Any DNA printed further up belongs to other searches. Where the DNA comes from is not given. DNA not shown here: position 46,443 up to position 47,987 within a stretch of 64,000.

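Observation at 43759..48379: Non-canonical iron/copper uptake operon: PepSY-TM + P19-like lipoprotein + Tat DyP-like protein + His-anchored protein, no Ftr1/EfeU permease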

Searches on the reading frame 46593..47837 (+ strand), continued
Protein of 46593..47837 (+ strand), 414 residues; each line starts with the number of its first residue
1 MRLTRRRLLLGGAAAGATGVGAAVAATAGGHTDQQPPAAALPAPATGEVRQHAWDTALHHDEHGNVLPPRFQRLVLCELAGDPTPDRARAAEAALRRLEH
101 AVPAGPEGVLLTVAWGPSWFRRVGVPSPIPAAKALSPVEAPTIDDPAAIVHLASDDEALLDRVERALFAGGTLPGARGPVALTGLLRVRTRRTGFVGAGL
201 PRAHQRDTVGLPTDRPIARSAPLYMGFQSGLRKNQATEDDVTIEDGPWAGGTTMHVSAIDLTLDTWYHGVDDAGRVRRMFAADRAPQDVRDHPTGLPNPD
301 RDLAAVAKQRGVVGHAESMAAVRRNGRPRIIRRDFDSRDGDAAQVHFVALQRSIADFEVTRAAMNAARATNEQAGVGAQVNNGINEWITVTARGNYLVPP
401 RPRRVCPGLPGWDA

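Call 16: find_related_loci(query=A1, collection=genome_contigs, flank=8000)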
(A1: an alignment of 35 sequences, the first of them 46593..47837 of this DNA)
Query A1 (414 aa) in genome_contigs; peptide patterns used: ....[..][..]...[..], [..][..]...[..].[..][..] (x = any residue, [..] = any of these).
582 stretches matched a pattern; 502 encode a relative of the query (tblastn E <= 1e-3); the best 80 are kept; 80 distinct loci.
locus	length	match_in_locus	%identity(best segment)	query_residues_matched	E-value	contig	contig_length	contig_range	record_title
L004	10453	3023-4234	80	8-411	0e+0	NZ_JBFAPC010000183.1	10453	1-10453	Patulibacter sp. NPDC049589 NPDC049589_149_H4.ctg-0183, whole genome shotgun sequence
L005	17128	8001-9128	79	37-414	0e+0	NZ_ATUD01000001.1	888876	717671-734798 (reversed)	Patulibacter americanus DSM 16676 F593DRAFT_scaffold00001.1_C, whole genome shotgun sequence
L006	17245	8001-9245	76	1-414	4e-171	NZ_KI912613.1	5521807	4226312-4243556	Patulibacter minatonensis DSM 18081 PatmiDRAFT_Scaffold1.1, whole genome shotgun sequence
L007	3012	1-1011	76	78-414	3e-172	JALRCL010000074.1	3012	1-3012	MAG: Patulibacter sp. isolate HTM.34 HTM_442288, whole genome shotgun sequence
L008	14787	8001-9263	58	8-414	1e-141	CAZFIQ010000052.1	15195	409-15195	MAG TPA_asm: uncultured Patulibacter sp. isolate SRP344714_co2_162 genome assembly, contig: NODE_10157_length_15195_cov_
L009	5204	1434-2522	63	50-412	5e-142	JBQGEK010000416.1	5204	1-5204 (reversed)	MAG: Patulibacter sp. isolate FBaNitRs1_10 FBaNitRs1_contig416, whole genome shotgun sequence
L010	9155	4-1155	61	33-414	5e-139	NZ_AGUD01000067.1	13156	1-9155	Patulibacter medicamentivorans strain I11 contig67, whole genome shotgun sequence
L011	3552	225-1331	63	50-412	1e-143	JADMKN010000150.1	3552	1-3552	MAG: Patulibacter sp. isolate NTP18 NODE_3534_length_3552_cov_4.772662, whole genome shotgun sequence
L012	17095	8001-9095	63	50-414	9e-123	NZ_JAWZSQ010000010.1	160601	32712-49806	Patulibacter defluvii strain DM4 NODE_10_length_160601_cov_39.371494, whole genome shotgun sequence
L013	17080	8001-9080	56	50-414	1e-118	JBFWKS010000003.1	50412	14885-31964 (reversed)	MAG: Solirubrobacteraceae bacterium isolate CA_2019_NHSR_48 NODE_1690_length_50412_cov_4.102953_NHSR, whole genome shotg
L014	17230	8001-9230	52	2-411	6e-118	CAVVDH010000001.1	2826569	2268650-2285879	MAG: uncultured Actinomycetes bacterium isolate MFD02416.bin.2.67 genome assembly, contig: contig_16548, whole genome sh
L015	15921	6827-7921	55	50-414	4e-116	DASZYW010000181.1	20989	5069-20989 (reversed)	MAG TPA_asm: Gaiellaceae bacterium isolate SMAG_U6220 k141_275069, whole genome shotgun sequence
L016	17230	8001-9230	51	2-411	8e-116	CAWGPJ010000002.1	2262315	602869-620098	MAG: uncultured Thermoleophilia bacterium isolate MFD05502.bin.1.50 genome assembly, contig: contig_21538, whole genome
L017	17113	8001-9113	53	44-414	8e-116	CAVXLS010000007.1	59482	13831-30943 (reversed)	MAG: uncultured Thermoleophilia bacterium isolate MFD02416.bin.2.59 genome assembly, contig: contig_40922, whole genome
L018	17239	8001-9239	49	2-413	2e-113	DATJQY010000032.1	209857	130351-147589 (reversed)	MAG TPA_asm: Solirubrobacteraceae bacterium isolate SMAG_U14953 k141_2393659, whole genome shotgun sequence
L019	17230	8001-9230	50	2-411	3e-113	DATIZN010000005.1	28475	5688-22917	MAG TPA_asm: Gaiellaceae bacterium isolate SMAG_U15302 k141_5648083, whole genome shotgun sequence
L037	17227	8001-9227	48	3-411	1e-108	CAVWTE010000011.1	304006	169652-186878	MAG: uncultured Actinomycetota bacterium isolate MFD01633.bin.2.179 genome assembly, contig: contig_32615, whole genome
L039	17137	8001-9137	52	37-413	3e-108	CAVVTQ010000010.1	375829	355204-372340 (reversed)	MAG: uncultured Solirubrobacterales bacterium isolate MFD04434.bin.2.128 genome assembly, contig: contig_28350, whole ge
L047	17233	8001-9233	49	3-411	1e-107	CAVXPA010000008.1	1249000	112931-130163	MAG: uncultured Solirubrobacterales bacterium isolate MFD00731.bin.2.60 genome assembly, contig: contig_37272, whole gen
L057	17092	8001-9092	52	44-407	7e-107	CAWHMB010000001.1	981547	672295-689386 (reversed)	MAG: uncultured Actinomycetes bacterium isolate MFD09603.bin.1.286 genome assembly, contig: contig_16786, whole genome s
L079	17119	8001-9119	48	36-414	2e-105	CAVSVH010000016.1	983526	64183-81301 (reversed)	MAG: uncultured Solirubrobacteraceae bacterium isolate MFD09603.bin.2.192 genome assembly, contig: contig_6941, whole ge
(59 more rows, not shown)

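Call 19: predict_structure(alignment_id=A1)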
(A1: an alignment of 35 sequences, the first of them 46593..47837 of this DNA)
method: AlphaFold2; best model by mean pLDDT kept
length: 414 residues; sequences in the alignment: 35
mean_pLDDT: 78.6   pTM: 0.81
mean pLDDT of the five models: 78.6, 74.0, 73.5, 72.4, 71.0
residues with pLDDT >= 90: 183; 70-90: 121; 50-70: 46; < 50: 64
segments of 3 or more residues with pLDDT < 50: 1-34, 201-210, 366-373, 375-384
pLDDT, mean of each block of 10 residues (from residue 1): 36 32 36 58 91 91 83 97 94 96 93 98 95 81 97 95 95 91 97 76 41 58 65 85 96 95 68 78 81 71 75 74 83 87 87 91 59 45 59 97 94 79
secondary structure, 60 per line:
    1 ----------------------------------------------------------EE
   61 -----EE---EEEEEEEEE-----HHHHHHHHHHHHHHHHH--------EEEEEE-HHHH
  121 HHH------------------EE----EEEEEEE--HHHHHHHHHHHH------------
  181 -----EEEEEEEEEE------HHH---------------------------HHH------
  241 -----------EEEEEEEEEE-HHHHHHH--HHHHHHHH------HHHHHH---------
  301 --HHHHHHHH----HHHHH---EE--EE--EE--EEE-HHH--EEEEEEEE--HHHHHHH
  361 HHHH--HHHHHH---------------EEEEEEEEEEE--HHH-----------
elements in order: E71-79 H85-101 E110-115 H117-123 E148-154 H157-168 E186-195 E252-261 H263-269 H272-279 H286-291 H303-310 H315-319 E335-337 E344-351 H354-364 H367-372 E388-398

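Call 24: fold_search(model_id=the predicted structure, library=pdb)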
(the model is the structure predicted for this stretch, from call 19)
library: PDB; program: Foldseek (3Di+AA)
matches with E <= 10: 546; with E <= 0.001: 171
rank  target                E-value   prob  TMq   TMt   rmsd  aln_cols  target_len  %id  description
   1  9az0                  5.5e-14  1.00  0.50  0.56   7.8       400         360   18  Crystal crystal of FC2591 peroxidase from Frankia casuarinae (released 2025-01-15)
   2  5de0_C                6.5e-14  1.00  0.53  0.70   5.2       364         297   13  Dye-decolorizing protein from V. cholerae (released 2015-10-21)
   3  5de0_B                7.8e-14  1.00  0.52  0.69   6.9       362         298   14  Dye-decolorizing protein from V. cholerae (released 2015-10-21)
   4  5jxu_A                1.5e-13  1.00  0.53  0.60   7.8       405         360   19  Structural basis for the catalytic activity of Thermomonospora curvata heme-containing DyP-type peroxidase. (released 2016-10-19)
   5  6qzo_A                1.9e-13  1.00  0.54  0.61   6.5       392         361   17  Crystal structure of DyP-type peroxidase from Cellulomonas bogoriensis (released 2019-04-03)
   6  7qyq_A                2.3e-13  1.00  0.48  0.67   5.5       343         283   18  Crystal structure of a DyP-type peroxidase from Pseudomonas putida (released 2022-08-03)
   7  7qza_A                2.6e-13  1.00  0.49  0.69   5.2       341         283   17  Crystal structure of a DyP-type peroxidase 29E4 variant from Pseudomonas putida (released 2022-08-03)
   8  3qnr_A                2.9e-13  1.00  0.52  0.67   6.9       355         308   16  DyPB from Rhodococcus jostii RHA1, crystal form 1 (released 2011-04-27)
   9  7qzf_F                2.9e-13  1.00  0.49  0.64   8.4       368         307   15  SFX structure of dye-type peroxidase DtpB D152A/N245A variant in the ferric state (released 2022-12-07)
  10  3vec_A                3.1e-13  1.00  0.55  0.70   5.2       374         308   16  Rhodococcus jostii RHA1 DypB D153A variant in complex with heme (released 2012-01-18)
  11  5de0_A                3.1e-13  1.00  0.50  0.67   7.1       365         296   12  Dye-decolorizing protein from V. cholerae (released 2015-10-21)
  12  8pws_B                3.1e-13  1.00  0.48  0.62   8.8       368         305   16  Dye-decolourising peroxidase DtpB (56 kGy) (released 2024-07-31)
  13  6fkt_A                3.3e-13  1.00  0.52  0.70   6.8       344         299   15  Crystal structure of a dye-decolorizing peroxidase R232A variant from Klebsiella pneumoniae (KpDyP) (released 2018-08-08)
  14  3ved_A                3.3e-13  1.00  0.52  0.66   7.0       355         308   16  Rhodococcus jostii RHA1 DypB D153H variant in complex with heme (released 2012-01-18)
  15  8fjq_A                3.3e-13  1.00  0.53  0.60   8.0       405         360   20  Structure of Thermomonospora curvata heme-containing DyP-type peroxidase E293G mutant (released 2023-11-29)
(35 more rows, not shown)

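Call 25: search_solved_structures(query=A1, max_evalue=10, show_alignments=3)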
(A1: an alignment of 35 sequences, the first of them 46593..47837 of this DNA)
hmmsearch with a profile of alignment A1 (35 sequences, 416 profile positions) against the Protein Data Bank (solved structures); distinct sequences matched with E-value up to 10: 8.
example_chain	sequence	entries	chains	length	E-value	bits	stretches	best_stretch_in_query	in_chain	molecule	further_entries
6qzo_A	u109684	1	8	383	0.0034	19.4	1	248-369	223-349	Peroxidase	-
1wx2_B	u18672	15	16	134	0.34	12.8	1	5-41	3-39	MelC | CADDIE PROTEIN ORF378 | CADDIE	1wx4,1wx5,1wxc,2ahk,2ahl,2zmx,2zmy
3awy_B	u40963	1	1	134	0.36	12.8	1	5-40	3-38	MelC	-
3aws_B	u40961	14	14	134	0.37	12.8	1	5-40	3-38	MelC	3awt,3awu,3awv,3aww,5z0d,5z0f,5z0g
3awx_B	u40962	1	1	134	0.38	12.7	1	5-40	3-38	MelC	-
3awz_B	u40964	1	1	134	0.42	12.5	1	5-40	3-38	MelC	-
3ax0_B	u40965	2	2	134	0.45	12.5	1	5-40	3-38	MelC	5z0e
3occ_A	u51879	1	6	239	0.59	12.1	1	355-380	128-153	Purine nucleoside phosphorylase deoD-type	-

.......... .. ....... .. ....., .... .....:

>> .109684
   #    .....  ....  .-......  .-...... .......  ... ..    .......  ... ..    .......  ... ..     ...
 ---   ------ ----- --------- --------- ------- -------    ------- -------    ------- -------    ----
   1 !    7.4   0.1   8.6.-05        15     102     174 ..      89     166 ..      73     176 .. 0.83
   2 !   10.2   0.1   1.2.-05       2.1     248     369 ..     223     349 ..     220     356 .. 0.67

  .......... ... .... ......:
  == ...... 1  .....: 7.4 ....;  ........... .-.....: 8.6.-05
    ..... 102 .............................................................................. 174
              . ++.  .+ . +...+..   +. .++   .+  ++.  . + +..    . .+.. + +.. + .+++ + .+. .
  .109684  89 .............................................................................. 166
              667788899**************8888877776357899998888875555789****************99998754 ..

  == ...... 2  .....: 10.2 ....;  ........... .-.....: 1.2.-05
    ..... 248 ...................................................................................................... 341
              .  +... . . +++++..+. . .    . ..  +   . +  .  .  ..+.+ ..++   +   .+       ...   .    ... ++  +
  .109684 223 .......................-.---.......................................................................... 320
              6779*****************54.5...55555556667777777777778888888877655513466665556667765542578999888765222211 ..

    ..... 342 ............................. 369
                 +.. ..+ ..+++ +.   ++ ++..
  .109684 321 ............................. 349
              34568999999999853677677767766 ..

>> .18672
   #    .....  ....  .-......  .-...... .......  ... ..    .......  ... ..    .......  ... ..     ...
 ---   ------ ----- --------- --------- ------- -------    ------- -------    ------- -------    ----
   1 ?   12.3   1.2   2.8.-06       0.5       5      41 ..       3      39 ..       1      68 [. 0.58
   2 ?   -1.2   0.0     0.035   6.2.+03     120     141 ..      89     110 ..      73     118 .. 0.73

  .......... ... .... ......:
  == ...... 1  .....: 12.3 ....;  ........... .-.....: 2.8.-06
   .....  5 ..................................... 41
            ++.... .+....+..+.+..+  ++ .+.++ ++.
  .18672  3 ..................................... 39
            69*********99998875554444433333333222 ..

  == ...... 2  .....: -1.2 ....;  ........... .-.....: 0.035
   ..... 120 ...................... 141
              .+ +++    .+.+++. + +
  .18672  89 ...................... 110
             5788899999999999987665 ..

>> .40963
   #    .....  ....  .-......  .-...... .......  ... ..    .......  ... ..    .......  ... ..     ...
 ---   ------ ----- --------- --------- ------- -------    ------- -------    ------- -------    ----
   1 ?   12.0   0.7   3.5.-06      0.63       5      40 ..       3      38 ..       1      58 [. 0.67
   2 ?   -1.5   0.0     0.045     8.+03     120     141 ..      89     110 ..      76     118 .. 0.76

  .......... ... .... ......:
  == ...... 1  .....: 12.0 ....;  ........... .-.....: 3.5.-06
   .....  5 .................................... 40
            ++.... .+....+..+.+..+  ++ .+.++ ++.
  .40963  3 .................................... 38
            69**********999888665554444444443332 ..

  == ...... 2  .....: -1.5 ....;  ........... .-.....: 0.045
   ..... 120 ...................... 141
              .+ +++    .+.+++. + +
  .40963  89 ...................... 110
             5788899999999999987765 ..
